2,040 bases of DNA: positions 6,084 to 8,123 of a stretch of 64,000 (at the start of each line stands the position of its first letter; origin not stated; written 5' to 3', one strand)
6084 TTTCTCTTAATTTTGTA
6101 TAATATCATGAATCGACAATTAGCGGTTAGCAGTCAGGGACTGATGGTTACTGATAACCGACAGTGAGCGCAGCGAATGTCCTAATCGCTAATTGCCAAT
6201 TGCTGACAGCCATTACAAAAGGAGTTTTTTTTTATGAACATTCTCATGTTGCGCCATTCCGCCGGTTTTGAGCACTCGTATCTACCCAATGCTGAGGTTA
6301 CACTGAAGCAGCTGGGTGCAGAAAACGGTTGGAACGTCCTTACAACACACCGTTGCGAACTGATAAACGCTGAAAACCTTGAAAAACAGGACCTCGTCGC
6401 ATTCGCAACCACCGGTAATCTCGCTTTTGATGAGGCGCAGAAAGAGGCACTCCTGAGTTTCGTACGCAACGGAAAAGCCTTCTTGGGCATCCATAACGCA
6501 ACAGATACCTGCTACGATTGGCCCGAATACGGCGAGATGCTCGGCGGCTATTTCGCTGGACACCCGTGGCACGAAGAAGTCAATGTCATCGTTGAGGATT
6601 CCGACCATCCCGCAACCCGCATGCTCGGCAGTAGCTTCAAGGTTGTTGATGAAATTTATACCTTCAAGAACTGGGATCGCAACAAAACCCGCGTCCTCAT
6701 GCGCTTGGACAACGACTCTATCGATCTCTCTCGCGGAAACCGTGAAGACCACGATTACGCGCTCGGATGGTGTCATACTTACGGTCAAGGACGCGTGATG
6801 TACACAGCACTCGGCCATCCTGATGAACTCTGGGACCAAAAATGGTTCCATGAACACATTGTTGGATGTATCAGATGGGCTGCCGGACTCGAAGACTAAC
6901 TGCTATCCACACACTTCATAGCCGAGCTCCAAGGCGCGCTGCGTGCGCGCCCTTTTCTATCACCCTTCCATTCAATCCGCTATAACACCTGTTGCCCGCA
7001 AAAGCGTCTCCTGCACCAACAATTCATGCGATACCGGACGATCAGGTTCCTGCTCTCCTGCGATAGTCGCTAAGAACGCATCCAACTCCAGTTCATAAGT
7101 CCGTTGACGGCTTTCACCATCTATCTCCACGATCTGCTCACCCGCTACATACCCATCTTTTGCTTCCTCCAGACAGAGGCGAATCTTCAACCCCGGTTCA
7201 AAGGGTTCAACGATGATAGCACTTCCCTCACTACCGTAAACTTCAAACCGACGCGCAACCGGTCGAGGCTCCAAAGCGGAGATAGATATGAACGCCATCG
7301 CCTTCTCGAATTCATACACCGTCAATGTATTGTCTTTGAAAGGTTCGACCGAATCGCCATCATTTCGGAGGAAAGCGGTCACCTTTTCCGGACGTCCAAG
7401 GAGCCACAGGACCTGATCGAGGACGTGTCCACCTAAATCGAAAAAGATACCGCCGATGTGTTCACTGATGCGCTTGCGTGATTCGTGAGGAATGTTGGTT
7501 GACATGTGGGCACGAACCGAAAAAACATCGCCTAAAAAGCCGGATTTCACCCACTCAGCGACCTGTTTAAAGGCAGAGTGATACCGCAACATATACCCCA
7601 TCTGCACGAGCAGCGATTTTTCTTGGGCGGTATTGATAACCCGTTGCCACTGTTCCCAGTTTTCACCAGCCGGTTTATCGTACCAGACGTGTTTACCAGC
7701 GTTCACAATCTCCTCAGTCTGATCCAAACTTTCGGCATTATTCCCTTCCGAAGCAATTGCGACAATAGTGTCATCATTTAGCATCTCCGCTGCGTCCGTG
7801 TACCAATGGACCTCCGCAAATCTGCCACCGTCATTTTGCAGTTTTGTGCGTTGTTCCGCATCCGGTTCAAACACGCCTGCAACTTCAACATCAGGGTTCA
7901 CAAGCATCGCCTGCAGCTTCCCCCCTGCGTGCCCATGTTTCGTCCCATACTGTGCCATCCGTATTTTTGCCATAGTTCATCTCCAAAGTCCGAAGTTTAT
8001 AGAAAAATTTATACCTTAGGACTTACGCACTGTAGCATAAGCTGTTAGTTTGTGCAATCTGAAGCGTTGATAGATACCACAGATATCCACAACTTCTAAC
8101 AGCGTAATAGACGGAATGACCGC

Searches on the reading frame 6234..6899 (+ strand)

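Call 51: search_protein_families(library=pfam, proteins=[window:6234-6899:+], max_evalue=0.00001)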
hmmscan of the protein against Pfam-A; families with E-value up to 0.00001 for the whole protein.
window:6234-6899:+ (221 aa): 1 family
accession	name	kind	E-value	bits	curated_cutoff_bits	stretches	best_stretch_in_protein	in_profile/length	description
PF06283.17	ThuA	-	2.8e-50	171.9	33.4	1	3-216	2-209/209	Trehalose utilisation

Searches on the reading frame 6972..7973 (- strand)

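Call 51: search_protein_families(library=pfam, proteins=[window:6972-7973:-], max_evalue=0.00001)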
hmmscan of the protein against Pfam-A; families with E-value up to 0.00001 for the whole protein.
window:6972-7973:- (333 aa): 3 families
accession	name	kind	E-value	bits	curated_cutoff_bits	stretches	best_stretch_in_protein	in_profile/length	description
PF22725.1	GFO_IDH_MocA_C3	-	5.4e-23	81.8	27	1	135-252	1-123/124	GFO/IDH/MocA C-terminal domain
PF02894.22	GFO_IDH_MocA_C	-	1.5e-14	54.8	22.9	1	141-322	3-201/218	Oxidoreductase family, C-terminal alpha/beta domain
PF01408.29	GFO_IDH_MocA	-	8.7e-11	43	24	1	22-127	18-120/120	Oxidoreductase family, NAD-binding Rossmann fold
